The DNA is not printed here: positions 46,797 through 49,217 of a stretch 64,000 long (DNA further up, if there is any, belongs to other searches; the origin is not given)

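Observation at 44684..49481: Orphan three-gene operon: biotin-less carboxyltransferase, partner-less Mo-bisPGD enzyme and SnoaL-like protein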

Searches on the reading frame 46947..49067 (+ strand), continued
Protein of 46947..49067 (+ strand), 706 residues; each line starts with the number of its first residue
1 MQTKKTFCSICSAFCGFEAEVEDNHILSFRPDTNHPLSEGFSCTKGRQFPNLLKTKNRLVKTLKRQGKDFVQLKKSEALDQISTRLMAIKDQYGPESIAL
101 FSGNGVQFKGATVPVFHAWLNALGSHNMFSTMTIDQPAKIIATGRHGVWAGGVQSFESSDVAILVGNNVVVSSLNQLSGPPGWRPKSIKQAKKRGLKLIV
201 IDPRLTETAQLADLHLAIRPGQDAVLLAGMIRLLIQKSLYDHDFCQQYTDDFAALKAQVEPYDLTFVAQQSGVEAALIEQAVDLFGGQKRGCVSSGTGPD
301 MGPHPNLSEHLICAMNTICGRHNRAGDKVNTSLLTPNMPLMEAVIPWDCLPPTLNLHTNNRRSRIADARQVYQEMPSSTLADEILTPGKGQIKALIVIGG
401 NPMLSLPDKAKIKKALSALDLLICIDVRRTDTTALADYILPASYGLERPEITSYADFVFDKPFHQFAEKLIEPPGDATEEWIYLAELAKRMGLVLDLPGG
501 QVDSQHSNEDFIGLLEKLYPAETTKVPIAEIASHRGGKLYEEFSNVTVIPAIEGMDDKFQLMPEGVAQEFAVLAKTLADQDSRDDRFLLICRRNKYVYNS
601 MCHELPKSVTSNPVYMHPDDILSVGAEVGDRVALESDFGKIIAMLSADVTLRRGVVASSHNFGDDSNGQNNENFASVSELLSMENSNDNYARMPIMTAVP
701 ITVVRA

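Call 25: find_encoding_contigs(protein=P0070, flank=8000, max_places=2)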
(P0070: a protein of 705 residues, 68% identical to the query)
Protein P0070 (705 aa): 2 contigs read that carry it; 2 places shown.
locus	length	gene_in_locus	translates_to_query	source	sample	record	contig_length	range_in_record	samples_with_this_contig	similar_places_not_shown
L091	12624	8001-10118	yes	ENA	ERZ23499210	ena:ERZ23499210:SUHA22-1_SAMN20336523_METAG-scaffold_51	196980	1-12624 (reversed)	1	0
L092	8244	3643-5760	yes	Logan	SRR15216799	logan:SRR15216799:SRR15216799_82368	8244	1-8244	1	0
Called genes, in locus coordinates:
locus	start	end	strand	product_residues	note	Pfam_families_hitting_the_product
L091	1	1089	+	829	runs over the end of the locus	PF00343:Phosphorylase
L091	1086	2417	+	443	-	PF00483:NTP_transferase, PF24894:Hexapep_GlmU, PF25084:LbH_EIF2B (weak), PF25247:LbH_GLGC (weak)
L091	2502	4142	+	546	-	PF02878:PGM_PMM_I, PF02879:PGM_PMM_II, PF02880:PGM_PMM_III, PF24947:PGM1_C_vert_fung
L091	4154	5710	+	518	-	PF08323:Glyco_transf_5, PF13579:Glyco_trans_4_4 (faint), PF20706:GT4-conflict (faint), PF13439:Glyco_transf_4 (weak), PF00534:Glycos_transf_1, PF13692:Glyco_trans_1_4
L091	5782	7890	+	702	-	-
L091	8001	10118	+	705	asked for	PF04879:Molybdop_Fe4S4, PF00384:Molybdopterin, PF01568:Molydop_binding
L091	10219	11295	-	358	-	PF00044:Gp_dh_N, PF02800:Gp_dh_C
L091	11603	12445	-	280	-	PF01418:HTH_6, PF13580:SIS_2 (faint), PF01380:SIS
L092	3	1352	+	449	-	?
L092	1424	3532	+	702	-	-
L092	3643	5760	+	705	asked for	PF04879:Molybdop_Fe4S4, PF00384:Molybdopterin, PF01568:Molydop_binding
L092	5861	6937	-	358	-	PF00044:Gp_dh_N, PF02800:Gp_dh_C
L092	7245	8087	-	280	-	PF01418:HTH_6, PF13580:SIS_2 (faint), PF01380:SIS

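Call 26: find_encoding_contigs(protein=P0079, flank=8000, max_places=2)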
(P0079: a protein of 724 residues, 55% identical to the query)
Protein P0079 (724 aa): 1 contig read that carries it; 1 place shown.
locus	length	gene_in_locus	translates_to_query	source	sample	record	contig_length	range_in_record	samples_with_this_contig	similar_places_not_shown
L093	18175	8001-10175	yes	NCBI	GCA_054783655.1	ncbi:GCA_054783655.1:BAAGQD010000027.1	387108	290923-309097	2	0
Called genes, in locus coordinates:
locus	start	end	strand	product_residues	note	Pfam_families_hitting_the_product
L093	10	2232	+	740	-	PF01943:Polysacc_synt, PF01554:MatE (weak)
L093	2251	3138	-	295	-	PF00685:Sulfotransfer_1 (weak), PF13469:Sulfotransfer_3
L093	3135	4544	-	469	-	PF04932:Wzy_C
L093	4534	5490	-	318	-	PF13469:Sulfotransfer_3, PF00685:Sulfotransfer_1 (weak)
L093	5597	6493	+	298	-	-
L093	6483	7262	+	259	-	PF00459:Inositol_P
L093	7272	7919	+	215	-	-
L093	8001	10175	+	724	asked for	PF04879:Molybdop_Fe4S4, PF00384:Molybdopterin, PF01568:Molydop_binding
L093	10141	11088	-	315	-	PF01464:SLT (faint), PF13406:SLT_2 (faint)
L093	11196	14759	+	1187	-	PF17757:UvrB_inter, PF02559:CarD_TRCF_RID, PF00270:DEAD, PF04851:ResIII (weak), PF00271:Helicase_C, PF03461:TRCF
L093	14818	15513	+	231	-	-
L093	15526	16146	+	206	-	PF03819:MazG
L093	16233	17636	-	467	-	PF00069:Pkinase, PF03109:ABC1 (faint), PF07714:PK_Tyr_Ser-Thr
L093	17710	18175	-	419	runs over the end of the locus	-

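Call 27: find_encoding_contigs(protein=P0097, flank=8000, max_places=2)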
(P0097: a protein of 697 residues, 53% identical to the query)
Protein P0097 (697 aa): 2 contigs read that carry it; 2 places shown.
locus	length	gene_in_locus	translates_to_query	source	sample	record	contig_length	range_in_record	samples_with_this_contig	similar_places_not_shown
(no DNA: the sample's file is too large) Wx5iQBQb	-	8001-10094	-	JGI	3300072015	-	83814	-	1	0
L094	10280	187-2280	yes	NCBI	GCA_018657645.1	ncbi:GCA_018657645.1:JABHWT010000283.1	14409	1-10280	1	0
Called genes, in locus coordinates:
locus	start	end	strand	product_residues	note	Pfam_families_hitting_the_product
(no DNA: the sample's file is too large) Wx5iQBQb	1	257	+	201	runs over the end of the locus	PF07719:TPR_2 (faint), PF00515:TPR_1 (faint), PF13176:TPR_7 (faint), PF13181:TPR_8 (faint), PF17874:TPR_MalT (faint), PF25058:ARM_TT21 (faint), PF14938:SNAP (weak), PF13424:TPR_12, +2 more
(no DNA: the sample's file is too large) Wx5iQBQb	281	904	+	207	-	PF13526:DUF4125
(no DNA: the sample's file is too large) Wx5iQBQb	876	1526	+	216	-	PF08433:KTI12 (weak), PF13238:AAA_18 (faint), PF13671:AAA_33 (weak)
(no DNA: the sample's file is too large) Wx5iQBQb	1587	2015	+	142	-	PF13669:Glyoxalase_4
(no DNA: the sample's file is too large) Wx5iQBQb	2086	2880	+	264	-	PF00106:adh_short, PF13561:adh_short_C2, PF00106:adh_short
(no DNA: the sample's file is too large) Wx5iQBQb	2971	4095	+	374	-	PF06742:DUF1214 (faint)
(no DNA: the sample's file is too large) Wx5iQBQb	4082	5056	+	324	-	PF00685:Sulfotransfer_1 (faint), PF13469:Sulfotransfer_3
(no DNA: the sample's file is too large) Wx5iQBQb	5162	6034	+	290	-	PF08240:ADH_N, PF16912:Glu_dehyd_C, PF00107:ADH_zinc_N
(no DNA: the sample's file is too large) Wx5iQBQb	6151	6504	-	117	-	PF01011:PQQ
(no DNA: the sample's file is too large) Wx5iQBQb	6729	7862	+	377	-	PF06742:DUF1214 (faint)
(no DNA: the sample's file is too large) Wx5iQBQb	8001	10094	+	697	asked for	PF04879:Molybdop_Fe4S4, PF00384:Molybdopterin, PF01568:Molydop_binding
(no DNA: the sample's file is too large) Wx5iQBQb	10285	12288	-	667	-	PF00384:Molybdopterin, PF01568:Molydop_binding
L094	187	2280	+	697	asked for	PF04879:Molybdop_Fe4S4, PF00384:Molybdopterin, PF01568:Molydop_binding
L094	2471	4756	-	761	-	PF04879:Molybdop_Fe4S4, PF00384:Molybdopterin, PF01568:Molydop_binding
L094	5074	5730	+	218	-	PF14512:TM1586_NiRdase (faint), PF00881:Nitroreductase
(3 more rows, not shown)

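Call 33: search_solved_structures(query=window:46947-49067:+, max_evalue=1e-30, show_alignments=5)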
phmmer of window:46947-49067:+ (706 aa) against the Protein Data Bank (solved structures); distinct sequences matched with E-value up to 1e-30: 8.
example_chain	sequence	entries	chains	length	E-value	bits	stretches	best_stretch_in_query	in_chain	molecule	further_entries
2e7z_A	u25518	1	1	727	4e-46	160.6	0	4-321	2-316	Acetylene hydratase Ahy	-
9t1s_L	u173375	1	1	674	2.9e-45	157.8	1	6-520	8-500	formate dehydrogenase (coenzyme F420)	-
7qv7_S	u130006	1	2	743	5.3e-39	137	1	6-493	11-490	Hydrogen dependent carbon dioxide reductase subunit FdhF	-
7vw6_A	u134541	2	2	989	6e-35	123.6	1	5-496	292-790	Formate dehydrogenase | Tungsten-containing formate dehydrogenase alpha subunit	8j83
7e5z_A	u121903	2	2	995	6.2e-35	123.6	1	5-496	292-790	Formate dehydrogenase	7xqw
1aa6_A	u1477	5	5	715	2.2e-34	121.8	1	5-499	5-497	FORMATE DEHYDROGENASE H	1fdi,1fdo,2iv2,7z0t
2vpw_A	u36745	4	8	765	1.8e-33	118.8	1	7-500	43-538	THIOSULFATE REDUCTASE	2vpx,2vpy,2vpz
7bkb_D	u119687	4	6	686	1.3e-31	112.6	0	5-262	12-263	Formate dehydrogenase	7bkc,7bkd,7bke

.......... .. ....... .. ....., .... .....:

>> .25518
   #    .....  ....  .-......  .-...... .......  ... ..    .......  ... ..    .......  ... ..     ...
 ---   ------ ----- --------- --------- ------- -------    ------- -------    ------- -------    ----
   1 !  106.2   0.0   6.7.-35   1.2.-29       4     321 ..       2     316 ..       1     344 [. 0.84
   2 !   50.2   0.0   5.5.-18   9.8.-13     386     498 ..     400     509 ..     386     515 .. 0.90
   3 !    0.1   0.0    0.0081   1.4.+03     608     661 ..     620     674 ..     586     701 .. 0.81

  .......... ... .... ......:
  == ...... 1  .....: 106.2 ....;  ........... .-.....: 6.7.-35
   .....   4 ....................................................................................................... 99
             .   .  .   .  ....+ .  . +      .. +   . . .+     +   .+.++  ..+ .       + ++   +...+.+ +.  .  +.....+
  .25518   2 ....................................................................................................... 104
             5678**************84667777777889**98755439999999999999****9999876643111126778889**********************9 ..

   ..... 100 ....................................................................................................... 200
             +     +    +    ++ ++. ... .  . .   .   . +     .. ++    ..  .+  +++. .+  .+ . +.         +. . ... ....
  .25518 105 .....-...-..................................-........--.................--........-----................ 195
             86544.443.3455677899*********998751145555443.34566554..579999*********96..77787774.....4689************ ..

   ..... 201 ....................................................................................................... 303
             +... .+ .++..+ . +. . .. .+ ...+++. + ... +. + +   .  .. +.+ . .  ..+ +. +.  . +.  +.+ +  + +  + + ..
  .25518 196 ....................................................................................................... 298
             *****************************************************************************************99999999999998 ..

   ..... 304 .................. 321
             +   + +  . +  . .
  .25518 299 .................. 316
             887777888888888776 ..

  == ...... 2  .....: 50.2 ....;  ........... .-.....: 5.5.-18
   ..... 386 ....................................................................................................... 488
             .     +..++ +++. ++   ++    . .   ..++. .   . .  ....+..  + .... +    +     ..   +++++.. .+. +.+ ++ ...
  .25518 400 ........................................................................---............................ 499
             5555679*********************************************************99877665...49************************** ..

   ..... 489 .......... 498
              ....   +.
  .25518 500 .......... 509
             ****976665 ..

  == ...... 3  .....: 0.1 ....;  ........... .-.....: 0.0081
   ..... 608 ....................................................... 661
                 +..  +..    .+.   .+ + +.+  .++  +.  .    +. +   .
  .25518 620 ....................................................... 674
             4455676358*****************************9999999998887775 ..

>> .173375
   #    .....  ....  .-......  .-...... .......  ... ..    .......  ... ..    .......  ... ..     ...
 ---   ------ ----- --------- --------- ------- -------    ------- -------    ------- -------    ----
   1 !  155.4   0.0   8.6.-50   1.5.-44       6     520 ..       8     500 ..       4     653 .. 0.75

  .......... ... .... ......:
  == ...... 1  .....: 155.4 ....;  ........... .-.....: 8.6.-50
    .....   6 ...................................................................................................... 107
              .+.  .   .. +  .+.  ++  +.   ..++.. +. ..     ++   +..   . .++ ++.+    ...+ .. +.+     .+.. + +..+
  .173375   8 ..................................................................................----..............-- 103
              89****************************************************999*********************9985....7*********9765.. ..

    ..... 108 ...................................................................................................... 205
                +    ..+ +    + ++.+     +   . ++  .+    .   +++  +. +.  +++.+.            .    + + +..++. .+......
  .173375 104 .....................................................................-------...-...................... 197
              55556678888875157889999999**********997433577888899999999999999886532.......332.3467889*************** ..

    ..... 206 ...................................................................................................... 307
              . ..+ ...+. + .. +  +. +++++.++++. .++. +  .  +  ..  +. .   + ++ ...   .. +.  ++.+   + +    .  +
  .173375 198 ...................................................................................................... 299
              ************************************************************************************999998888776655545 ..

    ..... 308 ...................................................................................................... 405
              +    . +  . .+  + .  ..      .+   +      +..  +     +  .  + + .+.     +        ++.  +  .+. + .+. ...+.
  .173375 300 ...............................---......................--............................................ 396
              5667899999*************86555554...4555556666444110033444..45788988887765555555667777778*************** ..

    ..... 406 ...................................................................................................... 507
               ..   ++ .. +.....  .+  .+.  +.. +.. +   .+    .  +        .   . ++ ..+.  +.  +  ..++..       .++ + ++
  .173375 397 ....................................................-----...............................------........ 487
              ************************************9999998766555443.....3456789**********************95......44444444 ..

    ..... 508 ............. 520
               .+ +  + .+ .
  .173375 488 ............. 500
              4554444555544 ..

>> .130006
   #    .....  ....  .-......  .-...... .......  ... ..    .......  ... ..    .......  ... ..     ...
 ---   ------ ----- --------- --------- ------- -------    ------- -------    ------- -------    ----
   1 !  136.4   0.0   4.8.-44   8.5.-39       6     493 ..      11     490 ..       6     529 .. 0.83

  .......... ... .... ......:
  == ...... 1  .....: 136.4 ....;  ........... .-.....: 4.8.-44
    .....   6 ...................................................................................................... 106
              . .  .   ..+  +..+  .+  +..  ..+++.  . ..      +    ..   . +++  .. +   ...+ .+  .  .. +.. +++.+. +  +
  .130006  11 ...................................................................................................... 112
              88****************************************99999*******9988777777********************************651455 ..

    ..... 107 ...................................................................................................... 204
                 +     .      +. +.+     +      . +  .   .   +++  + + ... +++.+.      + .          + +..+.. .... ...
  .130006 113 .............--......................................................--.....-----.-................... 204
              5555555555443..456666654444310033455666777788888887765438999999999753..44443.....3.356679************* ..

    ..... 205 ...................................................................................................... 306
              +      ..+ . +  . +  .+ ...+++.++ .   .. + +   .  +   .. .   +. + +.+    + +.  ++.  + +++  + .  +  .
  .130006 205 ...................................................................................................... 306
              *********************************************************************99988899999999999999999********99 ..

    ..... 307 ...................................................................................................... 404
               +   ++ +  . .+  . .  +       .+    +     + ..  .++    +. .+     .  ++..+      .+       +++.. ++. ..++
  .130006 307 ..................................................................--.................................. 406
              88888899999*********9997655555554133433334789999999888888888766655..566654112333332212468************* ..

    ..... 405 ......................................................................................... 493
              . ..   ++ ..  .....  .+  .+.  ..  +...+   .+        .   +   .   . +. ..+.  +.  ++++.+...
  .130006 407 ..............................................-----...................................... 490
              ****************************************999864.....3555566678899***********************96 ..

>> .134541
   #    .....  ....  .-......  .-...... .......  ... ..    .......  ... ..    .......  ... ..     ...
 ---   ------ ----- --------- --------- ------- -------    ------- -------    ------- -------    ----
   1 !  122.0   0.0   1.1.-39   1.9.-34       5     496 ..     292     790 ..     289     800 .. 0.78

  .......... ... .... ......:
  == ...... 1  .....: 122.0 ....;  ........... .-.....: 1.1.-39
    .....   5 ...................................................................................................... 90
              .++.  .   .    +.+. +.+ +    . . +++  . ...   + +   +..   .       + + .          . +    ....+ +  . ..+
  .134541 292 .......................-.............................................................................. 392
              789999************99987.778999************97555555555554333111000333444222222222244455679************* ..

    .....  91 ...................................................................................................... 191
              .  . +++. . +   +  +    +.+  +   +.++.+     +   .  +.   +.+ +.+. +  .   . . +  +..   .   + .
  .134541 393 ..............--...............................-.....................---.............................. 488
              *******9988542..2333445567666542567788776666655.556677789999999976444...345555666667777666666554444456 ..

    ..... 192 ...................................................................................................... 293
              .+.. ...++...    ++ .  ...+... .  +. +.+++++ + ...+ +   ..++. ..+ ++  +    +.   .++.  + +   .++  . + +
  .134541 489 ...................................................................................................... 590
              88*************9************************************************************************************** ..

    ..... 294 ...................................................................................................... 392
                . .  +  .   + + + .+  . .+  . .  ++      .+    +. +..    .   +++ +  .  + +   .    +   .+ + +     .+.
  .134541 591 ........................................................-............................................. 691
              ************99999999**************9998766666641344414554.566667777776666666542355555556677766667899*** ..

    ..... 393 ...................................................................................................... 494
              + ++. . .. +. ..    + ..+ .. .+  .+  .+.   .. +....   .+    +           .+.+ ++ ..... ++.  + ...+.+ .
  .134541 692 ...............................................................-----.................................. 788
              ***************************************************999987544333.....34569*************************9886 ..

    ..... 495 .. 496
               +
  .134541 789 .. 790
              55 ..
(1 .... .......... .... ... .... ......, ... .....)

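Call 43: find_encoding_contigs(protein=P0120, flank=8000, max_places=1)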
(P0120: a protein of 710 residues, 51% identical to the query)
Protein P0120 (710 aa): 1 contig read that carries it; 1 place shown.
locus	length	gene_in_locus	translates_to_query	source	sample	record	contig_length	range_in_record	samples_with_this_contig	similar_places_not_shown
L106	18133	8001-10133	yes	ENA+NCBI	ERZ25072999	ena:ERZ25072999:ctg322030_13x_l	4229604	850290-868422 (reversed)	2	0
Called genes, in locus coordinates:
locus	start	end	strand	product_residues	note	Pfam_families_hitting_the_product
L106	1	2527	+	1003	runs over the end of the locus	PF13700:DUF4158, PF01526:DDE_Tnp_Tn3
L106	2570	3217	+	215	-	PF01526:DDE_Tnp_Tn3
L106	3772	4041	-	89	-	-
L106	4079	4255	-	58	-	-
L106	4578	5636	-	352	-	PF13452:FAS1_DH_region, PF01575:MaoC_dehydratas (weak)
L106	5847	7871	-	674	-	PF00009:GTP_EFTU, PF03144:GTP_EFTU_D2, PF25461:Beta-barrel_SelB, PF09106:WHD_2nd_SelB (weak), PF09107:WHD_3rd_SelB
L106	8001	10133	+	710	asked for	PF04879:Molybdop_Fe4S4, PF00384:Molybdopterin, PF01568:Molydop_binding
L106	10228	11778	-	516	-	PF00501:AMP-binding, PF13193:AMP-binding_C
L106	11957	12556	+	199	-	PF07690:MFS_1 (weak)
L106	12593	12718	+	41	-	-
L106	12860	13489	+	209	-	PF01081:Aldolase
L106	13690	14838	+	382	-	PF01636:APH, PF02958:EcKL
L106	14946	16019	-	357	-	PF01261:AP_endonuc_2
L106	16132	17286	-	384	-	PF01408:GFO_IDH_MocA, PF02894:GFO_IDH_MocA_C, PF22725:GFO_IDH_MocA_C3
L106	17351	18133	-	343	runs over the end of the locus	PF01636:APH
